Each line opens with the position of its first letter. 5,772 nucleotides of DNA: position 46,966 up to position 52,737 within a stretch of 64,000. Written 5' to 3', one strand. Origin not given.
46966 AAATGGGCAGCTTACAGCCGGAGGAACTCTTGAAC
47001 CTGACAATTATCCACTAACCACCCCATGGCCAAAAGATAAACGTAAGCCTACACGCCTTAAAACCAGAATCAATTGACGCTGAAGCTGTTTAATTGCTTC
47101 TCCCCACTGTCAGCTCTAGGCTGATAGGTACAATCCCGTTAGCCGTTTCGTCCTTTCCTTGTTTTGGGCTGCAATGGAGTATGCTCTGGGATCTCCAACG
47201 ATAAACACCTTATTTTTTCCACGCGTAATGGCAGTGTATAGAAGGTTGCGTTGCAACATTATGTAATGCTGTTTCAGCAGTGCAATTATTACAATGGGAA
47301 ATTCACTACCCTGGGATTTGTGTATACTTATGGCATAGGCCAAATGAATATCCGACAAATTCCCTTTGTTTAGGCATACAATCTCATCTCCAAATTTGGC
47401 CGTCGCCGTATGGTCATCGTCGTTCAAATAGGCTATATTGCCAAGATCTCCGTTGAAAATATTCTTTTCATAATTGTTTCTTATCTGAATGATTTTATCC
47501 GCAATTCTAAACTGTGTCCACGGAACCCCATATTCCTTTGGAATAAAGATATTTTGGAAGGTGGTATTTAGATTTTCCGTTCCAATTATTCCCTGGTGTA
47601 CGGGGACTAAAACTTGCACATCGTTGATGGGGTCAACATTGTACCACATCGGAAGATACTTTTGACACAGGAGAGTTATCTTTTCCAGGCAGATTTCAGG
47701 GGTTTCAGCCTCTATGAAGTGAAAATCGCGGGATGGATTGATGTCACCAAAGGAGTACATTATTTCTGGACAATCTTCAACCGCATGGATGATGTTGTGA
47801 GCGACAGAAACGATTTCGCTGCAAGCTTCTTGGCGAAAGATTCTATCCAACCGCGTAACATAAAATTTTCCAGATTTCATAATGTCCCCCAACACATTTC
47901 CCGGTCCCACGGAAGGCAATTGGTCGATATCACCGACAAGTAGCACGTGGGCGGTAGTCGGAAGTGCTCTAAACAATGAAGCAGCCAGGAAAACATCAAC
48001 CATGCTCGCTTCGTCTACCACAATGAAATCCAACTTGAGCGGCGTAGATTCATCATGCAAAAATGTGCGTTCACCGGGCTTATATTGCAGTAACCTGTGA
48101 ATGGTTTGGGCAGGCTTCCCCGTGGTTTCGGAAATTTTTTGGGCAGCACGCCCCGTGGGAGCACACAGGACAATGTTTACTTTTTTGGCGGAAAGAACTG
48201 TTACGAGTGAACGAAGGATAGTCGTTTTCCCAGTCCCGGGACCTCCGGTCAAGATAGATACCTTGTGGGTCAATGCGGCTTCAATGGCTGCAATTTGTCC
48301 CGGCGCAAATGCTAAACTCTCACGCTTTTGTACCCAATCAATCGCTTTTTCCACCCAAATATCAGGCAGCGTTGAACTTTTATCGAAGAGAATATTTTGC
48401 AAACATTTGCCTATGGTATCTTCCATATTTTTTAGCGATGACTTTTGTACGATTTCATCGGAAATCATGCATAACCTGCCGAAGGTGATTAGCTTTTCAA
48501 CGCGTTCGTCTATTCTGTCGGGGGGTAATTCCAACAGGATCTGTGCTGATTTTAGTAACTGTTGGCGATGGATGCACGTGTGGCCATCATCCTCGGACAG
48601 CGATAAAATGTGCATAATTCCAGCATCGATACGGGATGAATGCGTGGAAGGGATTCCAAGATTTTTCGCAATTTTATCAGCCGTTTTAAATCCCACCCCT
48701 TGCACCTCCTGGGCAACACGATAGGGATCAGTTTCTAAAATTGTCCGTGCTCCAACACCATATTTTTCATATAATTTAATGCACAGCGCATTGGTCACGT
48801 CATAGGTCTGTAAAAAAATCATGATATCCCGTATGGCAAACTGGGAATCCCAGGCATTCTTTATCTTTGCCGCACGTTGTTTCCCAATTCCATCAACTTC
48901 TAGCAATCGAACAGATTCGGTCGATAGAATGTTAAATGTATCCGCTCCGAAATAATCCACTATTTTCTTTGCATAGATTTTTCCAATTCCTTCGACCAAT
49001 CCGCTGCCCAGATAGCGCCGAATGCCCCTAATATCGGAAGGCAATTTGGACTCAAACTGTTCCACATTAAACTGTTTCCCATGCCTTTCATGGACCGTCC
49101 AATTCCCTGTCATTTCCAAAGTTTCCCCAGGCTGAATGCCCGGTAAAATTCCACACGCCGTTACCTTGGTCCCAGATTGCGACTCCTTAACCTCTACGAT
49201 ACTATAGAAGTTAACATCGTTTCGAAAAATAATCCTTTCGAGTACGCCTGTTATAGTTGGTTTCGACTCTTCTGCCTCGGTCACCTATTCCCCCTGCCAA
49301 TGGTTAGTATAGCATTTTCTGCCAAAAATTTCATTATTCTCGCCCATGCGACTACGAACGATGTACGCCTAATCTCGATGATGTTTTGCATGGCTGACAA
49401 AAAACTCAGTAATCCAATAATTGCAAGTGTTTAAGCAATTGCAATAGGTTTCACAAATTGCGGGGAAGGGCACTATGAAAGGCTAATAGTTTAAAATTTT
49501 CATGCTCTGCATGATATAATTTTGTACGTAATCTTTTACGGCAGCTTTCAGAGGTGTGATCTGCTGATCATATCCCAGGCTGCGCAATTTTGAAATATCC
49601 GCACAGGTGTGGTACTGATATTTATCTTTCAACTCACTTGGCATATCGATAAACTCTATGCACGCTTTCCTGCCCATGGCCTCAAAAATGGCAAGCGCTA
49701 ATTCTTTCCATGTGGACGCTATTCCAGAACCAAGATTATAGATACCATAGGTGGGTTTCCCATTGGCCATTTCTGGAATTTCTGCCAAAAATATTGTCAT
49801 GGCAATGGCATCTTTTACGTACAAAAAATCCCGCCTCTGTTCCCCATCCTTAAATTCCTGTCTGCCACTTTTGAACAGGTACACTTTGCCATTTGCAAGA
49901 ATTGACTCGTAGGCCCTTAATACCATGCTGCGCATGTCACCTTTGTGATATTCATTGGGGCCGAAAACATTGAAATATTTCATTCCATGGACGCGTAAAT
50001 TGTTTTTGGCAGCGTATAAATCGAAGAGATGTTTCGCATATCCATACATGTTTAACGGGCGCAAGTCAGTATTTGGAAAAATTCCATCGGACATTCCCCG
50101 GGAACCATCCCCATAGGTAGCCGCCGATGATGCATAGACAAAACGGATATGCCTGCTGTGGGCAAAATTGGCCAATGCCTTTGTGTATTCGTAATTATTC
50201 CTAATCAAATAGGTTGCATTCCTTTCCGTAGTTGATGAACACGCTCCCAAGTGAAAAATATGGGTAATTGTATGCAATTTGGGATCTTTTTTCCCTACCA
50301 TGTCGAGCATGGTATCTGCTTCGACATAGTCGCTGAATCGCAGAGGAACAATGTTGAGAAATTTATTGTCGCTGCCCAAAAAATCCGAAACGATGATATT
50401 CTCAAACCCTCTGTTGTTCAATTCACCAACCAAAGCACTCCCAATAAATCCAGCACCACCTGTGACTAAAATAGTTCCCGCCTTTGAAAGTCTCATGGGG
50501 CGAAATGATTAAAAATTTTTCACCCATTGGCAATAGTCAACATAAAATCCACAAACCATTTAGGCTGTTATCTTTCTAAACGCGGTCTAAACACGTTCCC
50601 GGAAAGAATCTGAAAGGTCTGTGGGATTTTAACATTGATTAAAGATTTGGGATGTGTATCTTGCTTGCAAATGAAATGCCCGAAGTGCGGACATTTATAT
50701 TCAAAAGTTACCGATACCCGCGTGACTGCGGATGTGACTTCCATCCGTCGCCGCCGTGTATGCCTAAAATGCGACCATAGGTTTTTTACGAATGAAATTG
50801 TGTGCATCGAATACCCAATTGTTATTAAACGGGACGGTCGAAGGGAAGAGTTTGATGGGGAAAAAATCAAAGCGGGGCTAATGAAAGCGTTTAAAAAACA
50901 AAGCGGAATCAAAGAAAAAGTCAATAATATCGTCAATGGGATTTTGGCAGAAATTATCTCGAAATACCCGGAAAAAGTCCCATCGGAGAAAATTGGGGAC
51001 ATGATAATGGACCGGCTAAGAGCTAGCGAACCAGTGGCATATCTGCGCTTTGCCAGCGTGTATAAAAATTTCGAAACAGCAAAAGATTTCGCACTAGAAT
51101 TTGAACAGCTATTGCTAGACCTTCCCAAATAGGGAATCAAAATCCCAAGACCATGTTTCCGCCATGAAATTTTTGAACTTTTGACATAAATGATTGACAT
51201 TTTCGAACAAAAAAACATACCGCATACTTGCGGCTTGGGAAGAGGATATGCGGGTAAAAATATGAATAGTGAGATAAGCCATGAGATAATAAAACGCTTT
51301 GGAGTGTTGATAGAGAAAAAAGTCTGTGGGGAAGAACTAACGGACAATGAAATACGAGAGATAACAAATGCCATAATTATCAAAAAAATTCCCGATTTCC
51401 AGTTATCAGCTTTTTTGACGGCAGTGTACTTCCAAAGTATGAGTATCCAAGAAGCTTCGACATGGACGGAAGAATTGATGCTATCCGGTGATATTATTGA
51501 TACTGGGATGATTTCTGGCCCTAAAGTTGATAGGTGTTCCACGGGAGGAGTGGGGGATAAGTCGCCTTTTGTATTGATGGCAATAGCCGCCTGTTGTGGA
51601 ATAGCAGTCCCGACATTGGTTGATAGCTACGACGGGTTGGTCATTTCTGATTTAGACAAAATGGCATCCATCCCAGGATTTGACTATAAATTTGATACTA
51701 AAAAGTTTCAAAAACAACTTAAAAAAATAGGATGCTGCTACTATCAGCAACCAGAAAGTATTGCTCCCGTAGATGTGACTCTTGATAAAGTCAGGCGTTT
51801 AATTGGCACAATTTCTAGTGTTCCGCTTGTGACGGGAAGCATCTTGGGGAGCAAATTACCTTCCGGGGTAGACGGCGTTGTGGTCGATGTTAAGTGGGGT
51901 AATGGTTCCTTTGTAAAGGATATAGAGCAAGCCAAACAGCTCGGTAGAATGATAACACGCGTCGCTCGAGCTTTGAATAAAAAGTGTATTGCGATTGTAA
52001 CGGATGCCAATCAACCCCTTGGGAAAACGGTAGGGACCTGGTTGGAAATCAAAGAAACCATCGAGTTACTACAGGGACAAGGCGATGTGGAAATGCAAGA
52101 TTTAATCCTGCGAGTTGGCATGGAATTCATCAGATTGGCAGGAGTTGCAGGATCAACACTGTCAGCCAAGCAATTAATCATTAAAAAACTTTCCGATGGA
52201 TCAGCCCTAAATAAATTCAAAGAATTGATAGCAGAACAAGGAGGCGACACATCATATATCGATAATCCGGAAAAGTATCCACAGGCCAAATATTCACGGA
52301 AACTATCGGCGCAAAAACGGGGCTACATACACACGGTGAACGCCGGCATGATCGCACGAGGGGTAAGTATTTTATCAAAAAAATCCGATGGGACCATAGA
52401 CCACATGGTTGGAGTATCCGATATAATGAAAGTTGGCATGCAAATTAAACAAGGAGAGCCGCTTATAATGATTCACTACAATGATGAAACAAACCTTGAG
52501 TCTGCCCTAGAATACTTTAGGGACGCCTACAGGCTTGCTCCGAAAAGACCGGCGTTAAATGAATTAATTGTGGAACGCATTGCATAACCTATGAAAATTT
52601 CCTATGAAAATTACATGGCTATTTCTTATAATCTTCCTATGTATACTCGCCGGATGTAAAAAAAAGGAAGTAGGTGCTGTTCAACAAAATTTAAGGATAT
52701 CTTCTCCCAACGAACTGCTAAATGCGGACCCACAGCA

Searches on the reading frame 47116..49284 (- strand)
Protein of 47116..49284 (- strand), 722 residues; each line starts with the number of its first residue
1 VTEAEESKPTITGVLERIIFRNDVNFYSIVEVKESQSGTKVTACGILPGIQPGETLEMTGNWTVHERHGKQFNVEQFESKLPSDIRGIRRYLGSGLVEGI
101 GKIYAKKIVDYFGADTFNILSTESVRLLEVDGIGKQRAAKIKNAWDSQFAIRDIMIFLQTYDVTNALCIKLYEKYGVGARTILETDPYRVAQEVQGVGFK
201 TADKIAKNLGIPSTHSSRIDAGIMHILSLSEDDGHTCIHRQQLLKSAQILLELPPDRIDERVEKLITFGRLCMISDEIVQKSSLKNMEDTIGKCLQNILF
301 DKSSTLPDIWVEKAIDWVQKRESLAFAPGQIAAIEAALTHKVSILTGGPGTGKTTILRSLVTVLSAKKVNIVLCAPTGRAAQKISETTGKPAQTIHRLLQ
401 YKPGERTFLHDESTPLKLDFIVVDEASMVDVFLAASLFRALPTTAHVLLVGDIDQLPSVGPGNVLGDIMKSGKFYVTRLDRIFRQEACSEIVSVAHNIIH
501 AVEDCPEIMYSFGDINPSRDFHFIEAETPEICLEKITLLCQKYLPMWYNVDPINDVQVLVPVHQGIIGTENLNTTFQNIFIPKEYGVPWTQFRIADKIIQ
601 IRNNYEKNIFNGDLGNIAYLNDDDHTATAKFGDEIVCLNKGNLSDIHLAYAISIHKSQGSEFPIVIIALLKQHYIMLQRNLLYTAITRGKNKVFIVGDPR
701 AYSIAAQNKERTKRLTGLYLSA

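Call 61: search_protein_families(library=pfam, proteins=[window:47116-49284:-], max_evalue=0.00001)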
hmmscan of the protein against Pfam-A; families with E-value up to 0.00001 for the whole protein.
window:47116-49284:- (722 aa): 9 families
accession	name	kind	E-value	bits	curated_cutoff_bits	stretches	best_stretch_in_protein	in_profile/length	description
PF13245.12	AAA_19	-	2.6e-46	157.5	25.1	1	330-461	1-134/134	AAA domain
PF13604.12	AAA_30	-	2.1e-40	138.9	27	1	327-498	3-168/191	AAA domain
PF14490.11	HHH_RecD2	-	4.1e-34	116.8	27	1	148-237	2-92/92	ATP-dependent RecD2 DNA helicase HHH domain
PF23139.1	OB_YrrC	-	4.4e-24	84.6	27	1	10-82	3-76/76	ATP-dependent DNA helicase YrrC, OB-fold domain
PF13538.12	UvrD_C_2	-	1.7e-18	66.6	27.4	1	648-696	1-52/52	UvrD-like helicase C-terminal domain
PF18335.7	SH3_13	-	3e-13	49.8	41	1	572-631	1-65/65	ATP-dependent RecD-like DNA helicase SH3 domain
PF13086.12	AAA_11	-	2.3e-12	47.7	27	1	330-387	6-71/257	AAA domain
PF01443.25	Viral_helicase1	-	2.3e-09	37.8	21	0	642-696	170-227/228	Viral superfamily 1 RNA helicase core domain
PF14520.12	HHH_5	-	4.5e-07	30.7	27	0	97-145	7-55/57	Helix-hairpin-helix domain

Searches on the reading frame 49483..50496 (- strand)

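Call 61: search_protein_families(library=pfam, proteins=[window:49483-50496:-], max_evalue=0.00001)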
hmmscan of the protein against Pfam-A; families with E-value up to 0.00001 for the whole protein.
window:49483-50496:- (337 aa): 5 families
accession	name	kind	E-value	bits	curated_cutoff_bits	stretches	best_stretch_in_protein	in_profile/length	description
PF01370.27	Epimerase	-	2.4e-39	135.6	20.9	1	9-256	1-240/240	NAD dependent epimerase/dehydratase family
PF16363.11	GDP_Man_Dehyd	-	6.5e-16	59.1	27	1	10-280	1-272/332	GDP-mannose 4,6 dehydratase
PF04321.23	RmlD_sub_bind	-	5.2e-09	36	27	1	8-169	2-143/287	RmlD substrate binding domain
PF07993.18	NAD_binding_4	-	6.4e-06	25.9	20.1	0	75-155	87-181/258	Male sterility protein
PF01073.25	3Beta_HSD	-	8.2e-06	25.5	22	0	10-135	1-129/280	3-beta hydroxysteroid dehydrogenase/isomerase family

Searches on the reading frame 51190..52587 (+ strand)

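Call 61: search_protein_families(library=pfam, proteins=[window:51190-52587:+], max_evalue=0.00001)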
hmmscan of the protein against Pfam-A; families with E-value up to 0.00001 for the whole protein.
window:51190-52587:+ (465 aa): 3 families
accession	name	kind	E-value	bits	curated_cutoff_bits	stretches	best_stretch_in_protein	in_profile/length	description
PF00591.27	Glycos_transf_3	-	5.4e-16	59.4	27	1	111-340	3-253/253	Glycosyl transferase family, a/b domain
PF02885.22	Glycos_trans_3N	-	3.7e-13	49.5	26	1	40-97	3-60/63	Glycosyl transferase family, helical bundle domain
PF07831.19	PYNP_C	-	7.1e-10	38.9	27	1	398-449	23-74/75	Pyrimidine nucleoside phosphorylase C-terminal domain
